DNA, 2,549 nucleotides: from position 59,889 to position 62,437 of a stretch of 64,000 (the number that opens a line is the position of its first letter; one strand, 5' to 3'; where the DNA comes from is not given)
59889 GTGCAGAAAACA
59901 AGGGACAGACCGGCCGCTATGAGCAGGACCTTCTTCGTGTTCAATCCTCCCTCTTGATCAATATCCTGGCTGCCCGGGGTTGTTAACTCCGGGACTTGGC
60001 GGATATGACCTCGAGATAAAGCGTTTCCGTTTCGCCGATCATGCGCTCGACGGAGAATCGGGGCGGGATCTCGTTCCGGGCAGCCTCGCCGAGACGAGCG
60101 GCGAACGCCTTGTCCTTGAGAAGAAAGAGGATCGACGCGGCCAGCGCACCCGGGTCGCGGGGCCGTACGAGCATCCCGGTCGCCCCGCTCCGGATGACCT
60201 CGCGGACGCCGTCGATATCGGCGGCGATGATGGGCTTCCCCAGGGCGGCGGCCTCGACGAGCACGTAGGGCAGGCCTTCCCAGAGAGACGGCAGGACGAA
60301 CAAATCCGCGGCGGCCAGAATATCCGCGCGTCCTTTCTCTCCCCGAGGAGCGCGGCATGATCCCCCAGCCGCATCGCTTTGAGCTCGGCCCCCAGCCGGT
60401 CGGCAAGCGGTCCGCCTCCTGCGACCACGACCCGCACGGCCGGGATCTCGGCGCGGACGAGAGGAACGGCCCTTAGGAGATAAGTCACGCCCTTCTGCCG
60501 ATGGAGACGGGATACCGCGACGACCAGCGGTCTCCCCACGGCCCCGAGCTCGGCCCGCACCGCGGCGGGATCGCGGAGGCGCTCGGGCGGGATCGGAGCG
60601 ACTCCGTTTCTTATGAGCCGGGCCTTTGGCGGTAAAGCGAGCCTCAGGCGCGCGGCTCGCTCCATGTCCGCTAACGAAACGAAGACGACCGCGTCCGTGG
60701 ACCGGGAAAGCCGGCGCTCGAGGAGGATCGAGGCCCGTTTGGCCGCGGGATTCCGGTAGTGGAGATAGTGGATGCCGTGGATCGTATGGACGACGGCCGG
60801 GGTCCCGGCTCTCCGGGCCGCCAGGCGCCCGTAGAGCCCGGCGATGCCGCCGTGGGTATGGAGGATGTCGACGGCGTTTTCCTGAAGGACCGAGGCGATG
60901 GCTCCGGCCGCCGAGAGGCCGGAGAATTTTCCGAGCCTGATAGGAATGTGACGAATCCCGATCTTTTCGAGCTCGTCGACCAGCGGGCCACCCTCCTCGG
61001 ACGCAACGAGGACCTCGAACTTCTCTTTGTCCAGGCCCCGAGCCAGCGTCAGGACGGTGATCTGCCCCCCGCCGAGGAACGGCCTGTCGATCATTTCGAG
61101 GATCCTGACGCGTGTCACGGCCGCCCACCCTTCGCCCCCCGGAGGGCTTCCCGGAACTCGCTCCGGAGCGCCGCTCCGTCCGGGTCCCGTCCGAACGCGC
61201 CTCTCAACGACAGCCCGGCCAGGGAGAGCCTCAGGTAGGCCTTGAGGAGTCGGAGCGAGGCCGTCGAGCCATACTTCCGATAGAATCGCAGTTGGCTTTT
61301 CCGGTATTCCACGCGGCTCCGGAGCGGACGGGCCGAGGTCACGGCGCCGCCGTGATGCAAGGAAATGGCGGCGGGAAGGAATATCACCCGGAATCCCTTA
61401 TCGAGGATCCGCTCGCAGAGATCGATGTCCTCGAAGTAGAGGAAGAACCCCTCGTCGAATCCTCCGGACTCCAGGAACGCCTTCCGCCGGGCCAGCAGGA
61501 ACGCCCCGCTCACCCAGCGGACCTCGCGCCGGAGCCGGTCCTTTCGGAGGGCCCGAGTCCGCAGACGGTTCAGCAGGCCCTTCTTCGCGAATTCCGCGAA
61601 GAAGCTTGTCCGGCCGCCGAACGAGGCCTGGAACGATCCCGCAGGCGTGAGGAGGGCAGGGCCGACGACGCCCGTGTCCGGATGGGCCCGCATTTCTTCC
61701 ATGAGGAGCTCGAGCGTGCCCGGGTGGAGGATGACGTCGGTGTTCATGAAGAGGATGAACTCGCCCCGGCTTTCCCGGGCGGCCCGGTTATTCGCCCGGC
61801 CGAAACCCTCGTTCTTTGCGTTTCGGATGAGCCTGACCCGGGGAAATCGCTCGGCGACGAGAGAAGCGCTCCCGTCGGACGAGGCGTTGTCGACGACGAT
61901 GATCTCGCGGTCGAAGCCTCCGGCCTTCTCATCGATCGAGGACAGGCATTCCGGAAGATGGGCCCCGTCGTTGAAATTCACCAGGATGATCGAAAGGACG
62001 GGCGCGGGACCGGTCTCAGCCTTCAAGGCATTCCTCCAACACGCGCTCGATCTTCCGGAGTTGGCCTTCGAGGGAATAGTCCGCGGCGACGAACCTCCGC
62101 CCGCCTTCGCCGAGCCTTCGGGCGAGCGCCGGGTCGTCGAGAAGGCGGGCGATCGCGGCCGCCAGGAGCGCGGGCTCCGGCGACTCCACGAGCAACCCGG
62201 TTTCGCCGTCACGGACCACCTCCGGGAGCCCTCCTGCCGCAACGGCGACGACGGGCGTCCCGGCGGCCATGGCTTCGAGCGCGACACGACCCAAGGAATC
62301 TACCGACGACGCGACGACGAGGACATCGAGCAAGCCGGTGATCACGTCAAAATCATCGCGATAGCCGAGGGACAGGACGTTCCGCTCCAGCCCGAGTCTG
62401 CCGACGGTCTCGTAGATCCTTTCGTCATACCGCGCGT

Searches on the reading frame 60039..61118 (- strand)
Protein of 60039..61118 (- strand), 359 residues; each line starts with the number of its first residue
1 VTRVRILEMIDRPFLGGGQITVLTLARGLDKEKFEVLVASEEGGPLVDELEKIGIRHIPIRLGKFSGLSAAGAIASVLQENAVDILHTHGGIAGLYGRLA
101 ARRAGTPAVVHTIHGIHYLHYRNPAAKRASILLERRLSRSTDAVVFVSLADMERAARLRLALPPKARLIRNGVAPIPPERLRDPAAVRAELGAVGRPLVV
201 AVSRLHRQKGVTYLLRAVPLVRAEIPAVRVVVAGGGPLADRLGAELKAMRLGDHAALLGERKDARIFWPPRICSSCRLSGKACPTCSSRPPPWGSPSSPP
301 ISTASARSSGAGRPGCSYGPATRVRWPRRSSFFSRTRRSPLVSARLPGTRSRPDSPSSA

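Call 72: search_protein_families(library=pfam, proteins=[window:60039-61118:-], max_evalue=0.00001)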
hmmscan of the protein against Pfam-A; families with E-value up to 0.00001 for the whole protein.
window:60039-61118:- (359 aa): 5 families
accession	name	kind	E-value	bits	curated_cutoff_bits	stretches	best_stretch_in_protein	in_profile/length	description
PF13439.12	Glyco_transf_4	-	1.1e-22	81.3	28.5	1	16-173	2-166/170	Glycosyltransferase Family 4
PF13579.12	Glyco_trans_4_4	-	2.6e-22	80.3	29.7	1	16-172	1-158/158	Glycosyl transferase 4-like domain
PF13477.12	Glyco_trans_4_2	-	6.6e-16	59.2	23.4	1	19-148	10-139/139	Glycosyl transferase 4-like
PF00534.26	Glycos_transf_1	-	2e-09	37.6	26.4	1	194-264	13-84/172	Glycosyl transferases group 1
PF13692.12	Glyco_trans_1_4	-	3.3e-09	37.6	27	1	197-264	2-70/142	Glycosyl transferases group 1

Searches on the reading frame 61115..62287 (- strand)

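Call 72: search_protein_families(library=pfam, proteins=[window:61115-62287:-], max_evalue=0.00001)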
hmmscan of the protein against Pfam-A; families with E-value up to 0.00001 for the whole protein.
window:61115-62287:- (390 aa): 5 families
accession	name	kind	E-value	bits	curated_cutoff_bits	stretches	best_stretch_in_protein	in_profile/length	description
PF00535.33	Glycos_transf_2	-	1.2e-26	94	23.3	1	99-271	1-164/168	Glycosyl transferase family 2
PF13641.12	Glyco_tranf_2_3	-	1.7e-15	58.1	27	1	98-334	3-226/230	Glycosyltransferase like family 2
PF10111.15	Glyco_tranf_2_2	-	1.4e-09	38.2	27.3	1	127-309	30-214/276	Glycosyltransferase like family 2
PF13632.12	Glyco_trans_2_3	-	7.1e-09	36.2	27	1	177-311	1-122/198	Glycosyl transferase family group 2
PF13506.12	Glyco_transf_21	-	9.4e-06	25.6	21.7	0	168-324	24-167/174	Glycosyl transferase family 21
